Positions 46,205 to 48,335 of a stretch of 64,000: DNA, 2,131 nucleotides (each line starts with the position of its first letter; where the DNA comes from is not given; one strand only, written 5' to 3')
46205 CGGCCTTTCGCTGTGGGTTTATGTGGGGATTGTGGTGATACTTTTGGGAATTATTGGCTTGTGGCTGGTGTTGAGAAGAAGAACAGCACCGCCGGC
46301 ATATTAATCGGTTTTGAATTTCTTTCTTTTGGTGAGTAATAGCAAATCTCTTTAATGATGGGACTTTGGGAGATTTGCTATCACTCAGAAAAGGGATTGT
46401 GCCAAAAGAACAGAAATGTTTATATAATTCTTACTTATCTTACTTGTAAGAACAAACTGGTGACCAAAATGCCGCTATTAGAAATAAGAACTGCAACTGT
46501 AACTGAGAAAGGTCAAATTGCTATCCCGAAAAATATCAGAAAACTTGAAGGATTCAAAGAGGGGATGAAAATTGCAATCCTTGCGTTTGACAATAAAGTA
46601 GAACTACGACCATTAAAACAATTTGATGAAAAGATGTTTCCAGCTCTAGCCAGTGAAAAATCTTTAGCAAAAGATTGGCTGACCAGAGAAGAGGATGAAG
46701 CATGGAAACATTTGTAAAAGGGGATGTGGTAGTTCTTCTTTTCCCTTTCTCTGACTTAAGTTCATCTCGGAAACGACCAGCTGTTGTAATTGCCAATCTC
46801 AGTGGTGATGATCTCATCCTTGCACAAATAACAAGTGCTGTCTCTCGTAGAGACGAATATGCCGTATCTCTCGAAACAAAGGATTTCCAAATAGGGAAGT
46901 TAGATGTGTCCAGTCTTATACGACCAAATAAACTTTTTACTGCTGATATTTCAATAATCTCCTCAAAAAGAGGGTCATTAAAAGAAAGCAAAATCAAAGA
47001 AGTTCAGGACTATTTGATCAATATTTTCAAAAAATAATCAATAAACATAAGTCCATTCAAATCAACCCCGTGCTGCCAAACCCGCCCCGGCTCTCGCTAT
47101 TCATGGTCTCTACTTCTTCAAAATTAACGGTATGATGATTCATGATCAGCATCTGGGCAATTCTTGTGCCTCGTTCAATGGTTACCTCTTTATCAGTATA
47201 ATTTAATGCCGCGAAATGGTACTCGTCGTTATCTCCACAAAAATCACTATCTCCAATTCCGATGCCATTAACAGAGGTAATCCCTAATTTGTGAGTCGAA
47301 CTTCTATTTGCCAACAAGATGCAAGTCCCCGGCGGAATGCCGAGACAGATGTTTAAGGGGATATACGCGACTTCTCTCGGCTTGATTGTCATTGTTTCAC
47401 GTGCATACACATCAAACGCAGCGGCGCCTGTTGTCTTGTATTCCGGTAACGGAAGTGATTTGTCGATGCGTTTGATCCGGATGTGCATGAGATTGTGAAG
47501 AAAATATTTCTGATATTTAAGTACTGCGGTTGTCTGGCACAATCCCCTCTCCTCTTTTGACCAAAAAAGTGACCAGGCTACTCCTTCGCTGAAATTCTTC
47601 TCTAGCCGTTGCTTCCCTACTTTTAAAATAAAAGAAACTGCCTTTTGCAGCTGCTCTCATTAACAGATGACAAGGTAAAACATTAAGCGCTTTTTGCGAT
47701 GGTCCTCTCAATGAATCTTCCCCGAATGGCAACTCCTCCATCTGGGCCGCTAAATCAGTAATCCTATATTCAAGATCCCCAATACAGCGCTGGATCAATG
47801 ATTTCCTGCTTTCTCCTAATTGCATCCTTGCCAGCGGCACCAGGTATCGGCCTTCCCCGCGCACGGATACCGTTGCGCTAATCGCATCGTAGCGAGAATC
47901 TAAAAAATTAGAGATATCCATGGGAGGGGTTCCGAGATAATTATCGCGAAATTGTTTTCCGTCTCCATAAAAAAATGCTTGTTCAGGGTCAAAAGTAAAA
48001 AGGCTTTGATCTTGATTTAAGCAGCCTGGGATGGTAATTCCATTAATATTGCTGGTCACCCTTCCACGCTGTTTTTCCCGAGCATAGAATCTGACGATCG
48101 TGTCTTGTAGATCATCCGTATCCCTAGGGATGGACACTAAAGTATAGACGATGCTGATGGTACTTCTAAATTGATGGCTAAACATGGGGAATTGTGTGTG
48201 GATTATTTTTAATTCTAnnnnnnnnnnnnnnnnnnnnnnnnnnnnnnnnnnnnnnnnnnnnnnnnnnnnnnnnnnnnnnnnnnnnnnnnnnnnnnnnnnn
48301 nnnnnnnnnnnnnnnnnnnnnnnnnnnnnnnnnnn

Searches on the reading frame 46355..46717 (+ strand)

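Call 3: search_protein_families(library=pfam, proteins=[window:46355-46717:+], max_evalue=0.01)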
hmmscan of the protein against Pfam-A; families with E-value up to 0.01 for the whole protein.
window:46355-46717:+ (120 aa): 1 family
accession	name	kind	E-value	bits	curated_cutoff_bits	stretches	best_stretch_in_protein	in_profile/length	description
PF04014.23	MazE_antitoxin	-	6.3e-06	26.5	24.7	1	47-89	2-45/48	Antidote-toxin recognition MazE, bacterial antitoxin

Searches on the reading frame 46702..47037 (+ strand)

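Call 3: search_protein_families(library=pfam, proteins=[window:46702-47037:+], max_evalue=0.01)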
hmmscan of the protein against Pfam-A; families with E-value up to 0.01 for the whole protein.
window:46702-47037:+ (111 aa): 1 family
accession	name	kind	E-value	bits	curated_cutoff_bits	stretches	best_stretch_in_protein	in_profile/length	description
PF02452.23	PemK_toxin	-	6e-09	36.5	23.1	1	6-109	2-109/109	PemK-like, MazF-like toxin of type II toxin-antitoxin system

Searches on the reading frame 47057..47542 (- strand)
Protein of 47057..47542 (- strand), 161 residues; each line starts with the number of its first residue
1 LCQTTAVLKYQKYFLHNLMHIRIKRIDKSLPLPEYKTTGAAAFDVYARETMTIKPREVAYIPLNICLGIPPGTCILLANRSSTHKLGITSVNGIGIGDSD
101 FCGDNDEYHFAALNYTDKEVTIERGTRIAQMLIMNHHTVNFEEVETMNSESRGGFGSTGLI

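Call 3: search_protein_families(library=pfam, proteins=[window:47057-47542:-], max_evalue=0.01)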
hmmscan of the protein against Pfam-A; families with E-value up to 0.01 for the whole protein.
window:47057-47542:- (161 aa): 2 families
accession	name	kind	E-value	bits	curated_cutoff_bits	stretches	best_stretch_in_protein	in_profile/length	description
PF00692.24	dUTPase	-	2.8e-23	82.5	22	1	30-159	3-129/129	dUTPase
PF22769.1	DCD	-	1.5e-05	25.6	27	1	48-134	68-151/153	dCTP deaminase-like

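Call 4: search_protein_families(library=ncbifam, proteins=[window:47057-47542:-], max_evalue=0.01)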
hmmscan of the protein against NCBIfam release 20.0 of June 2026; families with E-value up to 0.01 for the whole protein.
window:47057-47542:- (161 aa): 3 families
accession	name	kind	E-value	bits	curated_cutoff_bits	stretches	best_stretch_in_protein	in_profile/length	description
NF001862.0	PRK00601.1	equivalog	1.4e-28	99.4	103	1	19-159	6-148/150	dUTP diphosphatase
TIGR00576.1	dut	superfamily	1.2e-26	93.2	102.55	1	21-159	2-142/143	dUTP diphosphatase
NF010561.0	PRK13956.1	equivalog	2.8e-16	59.7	223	1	27-159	14-146/147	dUTP diphosphatase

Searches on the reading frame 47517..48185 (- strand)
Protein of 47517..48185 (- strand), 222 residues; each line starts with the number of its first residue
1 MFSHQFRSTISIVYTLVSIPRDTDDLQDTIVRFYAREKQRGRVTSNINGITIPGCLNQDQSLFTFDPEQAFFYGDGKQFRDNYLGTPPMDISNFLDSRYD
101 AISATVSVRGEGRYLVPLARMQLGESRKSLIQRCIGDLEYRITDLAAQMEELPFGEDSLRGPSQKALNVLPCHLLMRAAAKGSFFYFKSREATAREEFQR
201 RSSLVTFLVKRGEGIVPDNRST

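Call 3: search_protein_families(library=pfam, proteins=[window:47517-48185:-], max_evalue=0.01)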
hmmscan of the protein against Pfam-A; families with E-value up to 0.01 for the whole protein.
window:47517-48185:- (222 aa): 0 families

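Call 4: search_protein_families(library=ncbifam, proteins=[window:47517-48185:-], max_evalue=0.01)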
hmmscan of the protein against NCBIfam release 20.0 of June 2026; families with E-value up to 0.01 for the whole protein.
window:47517-48185:- (222 aa): 0 families

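Call 5: search_protein_families(library=padloc, proteins=[window:47517-48185:-], max_evalue=0.01)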
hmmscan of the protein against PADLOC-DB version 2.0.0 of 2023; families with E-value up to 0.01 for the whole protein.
window:47517-48185:- (222 aa): 0 families

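Call 6: search_protein_families(library=phrogs, proteins=[window:47517-48185:-], max_evalue=0.01)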
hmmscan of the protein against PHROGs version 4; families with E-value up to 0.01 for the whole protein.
window:47517-48185:- (222 aa): 0 families

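Call 8: find_homologous_proteins(query=window:47517-48185:-)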
Query window:47517-48185:- (222 aa): 2 proteins with E <= 0.001 among 177 candidates.
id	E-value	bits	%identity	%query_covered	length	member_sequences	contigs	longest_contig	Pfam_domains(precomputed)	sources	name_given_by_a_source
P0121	1.7e-143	493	100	100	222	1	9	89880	-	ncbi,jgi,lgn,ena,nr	ncbi:hypothetical protein J4210_04505 [Candidatus Woesearchaeota archaeon]|nr:hypothetical protein [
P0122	1.7e-83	297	78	75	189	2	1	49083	-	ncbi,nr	ncbi:hypothetical protein HY495_00595 [Candidatus Woesearchaeota archaeon]|nr:hypothetical protein [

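Call 9: find_encoding_contigs(protein=P0122, flank=10000, max_places=4)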
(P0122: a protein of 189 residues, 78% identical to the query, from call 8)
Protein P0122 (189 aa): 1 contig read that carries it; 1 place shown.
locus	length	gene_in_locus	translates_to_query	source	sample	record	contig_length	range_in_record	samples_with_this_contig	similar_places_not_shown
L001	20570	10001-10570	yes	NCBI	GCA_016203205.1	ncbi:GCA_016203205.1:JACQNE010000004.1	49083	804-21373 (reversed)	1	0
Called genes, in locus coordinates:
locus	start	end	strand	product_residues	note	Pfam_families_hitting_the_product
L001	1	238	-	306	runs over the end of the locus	PF08271:Zn_Ribbon_TF, PF00382:TFIIB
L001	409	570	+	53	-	-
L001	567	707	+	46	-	-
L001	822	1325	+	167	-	-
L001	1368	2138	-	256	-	PF00227:Proteasome (weak)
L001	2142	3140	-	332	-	-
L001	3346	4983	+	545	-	-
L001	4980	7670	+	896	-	-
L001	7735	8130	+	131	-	-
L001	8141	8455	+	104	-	-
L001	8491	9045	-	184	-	PF02676:TYW3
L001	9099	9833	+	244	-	PF05175:MTS (faint), PF08704:GCD14, PF00398:RrnaAD (weak), PF13847:Methyltransf_31 (weak)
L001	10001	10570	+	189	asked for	-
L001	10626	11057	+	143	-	PF00692:dUTPase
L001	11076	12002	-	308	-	-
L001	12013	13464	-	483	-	-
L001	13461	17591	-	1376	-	-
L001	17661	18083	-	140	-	PF01934:HepT-like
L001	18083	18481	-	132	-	PF01909:NTP_transf_2 (weak), PF18765:Polbeta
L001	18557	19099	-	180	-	PF06210:DUF1003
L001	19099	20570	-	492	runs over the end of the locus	PF02885:Glycos_trans_3N, PF00591:Glycos_transf_3, PF07831:PYNP_C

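Call 10: find_encoding_contigs(protein=P0121, flank=10000, max_places=10)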
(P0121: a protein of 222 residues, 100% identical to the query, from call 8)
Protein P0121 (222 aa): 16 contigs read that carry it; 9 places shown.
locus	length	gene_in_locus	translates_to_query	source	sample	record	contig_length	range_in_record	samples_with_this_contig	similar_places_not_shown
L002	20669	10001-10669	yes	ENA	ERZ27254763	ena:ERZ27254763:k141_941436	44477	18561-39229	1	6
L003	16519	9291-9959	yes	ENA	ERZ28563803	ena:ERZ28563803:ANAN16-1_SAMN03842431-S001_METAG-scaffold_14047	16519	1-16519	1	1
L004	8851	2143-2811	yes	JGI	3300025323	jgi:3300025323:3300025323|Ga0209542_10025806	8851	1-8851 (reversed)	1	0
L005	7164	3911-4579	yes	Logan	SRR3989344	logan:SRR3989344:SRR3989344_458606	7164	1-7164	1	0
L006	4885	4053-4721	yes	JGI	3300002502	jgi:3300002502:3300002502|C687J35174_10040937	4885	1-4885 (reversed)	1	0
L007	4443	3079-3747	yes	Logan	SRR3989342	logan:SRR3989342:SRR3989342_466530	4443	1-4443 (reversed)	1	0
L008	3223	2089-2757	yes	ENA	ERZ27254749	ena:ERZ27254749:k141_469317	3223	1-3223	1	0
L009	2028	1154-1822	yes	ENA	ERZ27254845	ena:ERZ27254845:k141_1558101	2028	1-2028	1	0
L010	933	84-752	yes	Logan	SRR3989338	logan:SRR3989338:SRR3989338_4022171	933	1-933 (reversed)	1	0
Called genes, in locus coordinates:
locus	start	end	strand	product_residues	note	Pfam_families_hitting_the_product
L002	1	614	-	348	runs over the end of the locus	-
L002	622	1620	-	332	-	-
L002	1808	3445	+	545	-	-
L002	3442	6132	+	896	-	PF07705:CARDB (faint)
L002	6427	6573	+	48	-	-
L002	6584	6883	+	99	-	-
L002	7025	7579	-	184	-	PF02676:TYW3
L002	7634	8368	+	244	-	PF08704:GCD14, PF00398:RrnaAD (weak), PF05175:MTS (faint), PF13847:Methyltransf_31, PF08241:Methyltransf_11 (faint)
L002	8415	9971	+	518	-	PF00493:MCM (weak), PF07724:AAA_2, PF00004:AAA, PF07728:AAA_5 (weak), PF10431:ClpB_D2-small (faint)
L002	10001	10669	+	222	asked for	-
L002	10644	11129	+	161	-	PF00692:dUTPase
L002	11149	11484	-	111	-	PF02452:PemK_toxin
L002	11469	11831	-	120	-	PF04014:MazE_antitoxin (weak)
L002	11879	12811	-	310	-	-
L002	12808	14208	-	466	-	-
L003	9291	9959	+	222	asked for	-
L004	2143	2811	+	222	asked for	-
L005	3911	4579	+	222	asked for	-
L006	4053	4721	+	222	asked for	-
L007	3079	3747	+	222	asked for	-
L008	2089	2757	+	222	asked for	-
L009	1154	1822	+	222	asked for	-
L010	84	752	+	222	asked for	-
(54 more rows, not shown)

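Call 68: predict_structure(alignment_id=A5)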
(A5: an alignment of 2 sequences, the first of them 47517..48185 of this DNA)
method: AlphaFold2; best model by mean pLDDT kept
length: 222 residues; sequences in the alignment: 2
mean_pLDDT: 39.8   pTM: 0.35
mean pLDDT of the five models: 39.8, 38.5, 31.8, 31.4, 29.0
residues with pLDDT >= 90: 0; 70-90: 0; 50-70: 61; < 50: 161
segments of 3 or more residues with pLDDT < 50: 1-132, 169-171, 204-222
pLDDT, mean of each block of 10 residues (from residue 1): 26 23 31 29 27 27 27 32 34 30 33 36 42 52 59 55 51 56 61 60 49 41 31
secondary structure, 60 per line:
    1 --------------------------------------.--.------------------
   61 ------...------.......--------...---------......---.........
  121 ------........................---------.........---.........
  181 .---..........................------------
elements in order: H76-82 E103-108 E112-117 H127-150 H160-168 H172-181 H185-210

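Call 73: search_dna_similar(query=window:47517-48185:-, collection=phages, mode=protein, max_evalue=0.01, max_rows=5)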
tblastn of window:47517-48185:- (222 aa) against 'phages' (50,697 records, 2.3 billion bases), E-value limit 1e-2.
No match.

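Call 74: search_protein_families(library=pfam, proteins=[window:47517-48185:-], max_evalue=10)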
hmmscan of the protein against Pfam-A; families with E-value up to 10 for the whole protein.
window:47517-48185:- (222 aa): 0 families
